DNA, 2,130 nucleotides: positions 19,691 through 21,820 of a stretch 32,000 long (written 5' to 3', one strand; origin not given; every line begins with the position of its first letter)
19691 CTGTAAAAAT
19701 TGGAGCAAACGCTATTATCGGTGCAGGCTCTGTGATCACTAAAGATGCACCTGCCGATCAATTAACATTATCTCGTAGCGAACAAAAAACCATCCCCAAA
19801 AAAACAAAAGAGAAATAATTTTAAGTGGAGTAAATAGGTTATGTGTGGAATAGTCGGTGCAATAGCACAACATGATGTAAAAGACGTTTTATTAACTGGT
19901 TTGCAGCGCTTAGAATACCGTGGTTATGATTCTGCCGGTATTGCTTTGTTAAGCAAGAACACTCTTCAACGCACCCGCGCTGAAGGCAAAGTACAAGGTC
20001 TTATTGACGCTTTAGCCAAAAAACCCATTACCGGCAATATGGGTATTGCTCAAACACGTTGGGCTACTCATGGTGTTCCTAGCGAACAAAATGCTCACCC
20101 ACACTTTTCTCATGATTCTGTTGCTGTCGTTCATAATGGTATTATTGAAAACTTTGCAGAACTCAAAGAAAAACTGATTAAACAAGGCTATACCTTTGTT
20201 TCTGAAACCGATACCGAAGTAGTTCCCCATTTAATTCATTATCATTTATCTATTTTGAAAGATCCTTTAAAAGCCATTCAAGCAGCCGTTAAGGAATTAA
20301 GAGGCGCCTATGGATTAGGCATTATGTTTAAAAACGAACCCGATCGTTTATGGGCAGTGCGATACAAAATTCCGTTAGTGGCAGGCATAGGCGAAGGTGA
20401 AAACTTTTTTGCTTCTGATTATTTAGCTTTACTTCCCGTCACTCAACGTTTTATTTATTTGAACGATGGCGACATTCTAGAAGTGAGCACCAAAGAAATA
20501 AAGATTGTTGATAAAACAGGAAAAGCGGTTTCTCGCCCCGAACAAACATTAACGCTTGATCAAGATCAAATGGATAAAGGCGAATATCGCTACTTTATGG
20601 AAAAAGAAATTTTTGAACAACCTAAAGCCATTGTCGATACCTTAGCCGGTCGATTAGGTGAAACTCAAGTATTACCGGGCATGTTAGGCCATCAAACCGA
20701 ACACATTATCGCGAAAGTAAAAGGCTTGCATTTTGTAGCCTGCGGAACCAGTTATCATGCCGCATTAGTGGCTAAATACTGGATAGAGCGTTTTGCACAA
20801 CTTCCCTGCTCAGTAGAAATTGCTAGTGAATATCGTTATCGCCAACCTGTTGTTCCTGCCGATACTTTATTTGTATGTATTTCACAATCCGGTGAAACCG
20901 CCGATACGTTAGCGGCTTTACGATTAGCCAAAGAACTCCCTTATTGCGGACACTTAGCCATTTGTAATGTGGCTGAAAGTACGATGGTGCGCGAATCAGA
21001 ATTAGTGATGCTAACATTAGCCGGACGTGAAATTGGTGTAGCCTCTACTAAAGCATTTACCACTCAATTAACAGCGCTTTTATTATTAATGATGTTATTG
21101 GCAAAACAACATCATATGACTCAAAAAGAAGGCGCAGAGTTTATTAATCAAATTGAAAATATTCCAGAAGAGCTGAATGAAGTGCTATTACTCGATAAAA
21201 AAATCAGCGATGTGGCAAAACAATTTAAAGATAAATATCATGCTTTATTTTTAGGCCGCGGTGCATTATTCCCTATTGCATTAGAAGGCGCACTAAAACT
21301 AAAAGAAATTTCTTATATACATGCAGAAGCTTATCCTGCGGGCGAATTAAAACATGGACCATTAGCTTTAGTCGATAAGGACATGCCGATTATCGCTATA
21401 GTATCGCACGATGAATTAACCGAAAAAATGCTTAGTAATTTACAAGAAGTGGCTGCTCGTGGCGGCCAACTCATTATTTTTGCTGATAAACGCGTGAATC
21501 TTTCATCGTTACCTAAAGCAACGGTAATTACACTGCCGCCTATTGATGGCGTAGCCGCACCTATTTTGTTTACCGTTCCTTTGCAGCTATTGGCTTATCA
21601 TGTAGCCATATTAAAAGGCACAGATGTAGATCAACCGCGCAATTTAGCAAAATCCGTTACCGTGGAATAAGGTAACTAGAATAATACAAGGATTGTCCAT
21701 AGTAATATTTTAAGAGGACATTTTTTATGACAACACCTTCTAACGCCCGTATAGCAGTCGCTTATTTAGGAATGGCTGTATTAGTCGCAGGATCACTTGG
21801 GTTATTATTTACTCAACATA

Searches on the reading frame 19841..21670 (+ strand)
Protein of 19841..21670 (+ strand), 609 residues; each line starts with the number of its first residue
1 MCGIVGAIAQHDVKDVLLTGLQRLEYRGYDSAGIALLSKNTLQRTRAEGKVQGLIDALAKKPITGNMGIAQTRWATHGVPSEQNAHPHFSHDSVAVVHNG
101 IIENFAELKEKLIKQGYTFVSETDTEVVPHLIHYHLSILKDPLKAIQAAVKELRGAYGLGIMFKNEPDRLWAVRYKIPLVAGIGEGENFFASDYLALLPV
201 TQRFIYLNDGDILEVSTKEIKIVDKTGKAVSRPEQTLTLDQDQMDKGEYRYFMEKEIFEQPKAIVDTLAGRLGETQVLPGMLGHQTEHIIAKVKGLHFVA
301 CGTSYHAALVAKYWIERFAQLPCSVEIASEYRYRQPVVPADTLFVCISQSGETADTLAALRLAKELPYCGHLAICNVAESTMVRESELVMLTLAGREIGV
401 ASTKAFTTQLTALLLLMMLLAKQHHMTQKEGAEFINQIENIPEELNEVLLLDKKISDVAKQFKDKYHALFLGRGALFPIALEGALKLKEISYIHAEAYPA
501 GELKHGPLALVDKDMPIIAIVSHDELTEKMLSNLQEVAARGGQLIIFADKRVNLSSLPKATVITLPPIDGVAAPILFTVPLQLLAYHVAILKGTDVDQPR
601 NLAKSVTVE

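Call 4: search_protein_families(library=pfam, proteins=[window:19841-21670:+])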
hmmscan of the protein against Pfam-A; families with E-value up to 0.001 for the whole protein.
window:19841-21670:+ (609 aa): 3 families
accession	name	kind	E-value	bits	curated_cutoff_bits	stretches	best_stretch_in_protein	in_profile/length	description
PF01380.27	SIS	-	1.5e-53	180.5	25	2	290-418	2-130/131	SIS domain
PF13537.11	GATase_7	-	1.7e-15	57.6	25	1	79-198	7-122/123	Glutamine amidotransferase domain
PF13522.11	GATase_6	-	2e-15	57.4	27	1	64-192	9-129/130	Glutamine amidotransferase domain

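Call 5: search_protein_families(library=ncbifam, proteins=[window:19841-21670:+])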
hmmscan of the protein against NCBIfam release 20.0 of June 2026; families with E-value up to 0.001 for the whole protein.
window:19841-21670:+ (609 aa): 12 families
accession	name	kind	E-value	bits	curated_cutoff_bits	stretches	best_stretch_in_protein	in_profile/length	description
NF001484.0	PRK00331.1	subfamily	2.1e-249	829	381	1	1-609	1-601/601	isomerizing glutamine--fructose-6-phosphate transaminase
TIGR01135.1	glmS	equivalog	1.2e-248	826.6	418.05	1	2-609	1-607/607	glutamine--fructose-6-phosphate transaminase (isomerizing)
NF046059.1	NagB_SO3506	equivalog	6.5e-39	134.2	430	1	252-555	3-290/330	glucosamine-6-phosphate deaminase NagB-II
NF041128.1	glucosaP_deam_GlmD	equivalog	3.8e-30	105.2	580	1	296-606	34-321/323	glucosamine-6-phosphate deaminase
TIGR01134.1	purF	equivalog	3e-29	102.7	350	1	2-219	1-221/432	amidophosphoribosyltransferase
TIGR01536.1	asn_synth_AEB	equivalog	2.6e-14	53.1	267.1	1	2-216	1-185/517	asparagine synthase (glutamine-hydrolyzing)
NF008481.0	PRK11382.1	equivalog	2.1e-13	50.1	430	1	289-601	40-333/340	fructoselysine 6-phosphate deglycase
TIGR02815.1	agaS_fam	subfamily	4.1e-13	49.1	529.2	1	328-600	82-355/372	putative sugar isomerase, AgaS family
NF006949.0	PRK09431.1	equivalog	1.8e-09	36.7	499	1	82-221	57-189/554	asparagine synthase B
TIGR03104.1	trio_amidotrans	equivalog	1.6e-08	33.3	570.1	1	81-130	56-106/589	N-acetylglutaminylglutamine amidotransferase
TIGR03108.1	eps_aminotran_1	hypoth_equivalog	1.1e-05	24.4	816.9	1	91-130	67-106/628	XrtA/PEP-CTERM system amidotransferase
TIGR03442.1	TIGR03442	equivalog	1.5e-05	24.5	218.65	1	68-153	85-174/251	ergothioneine biosynthesis protein EgtC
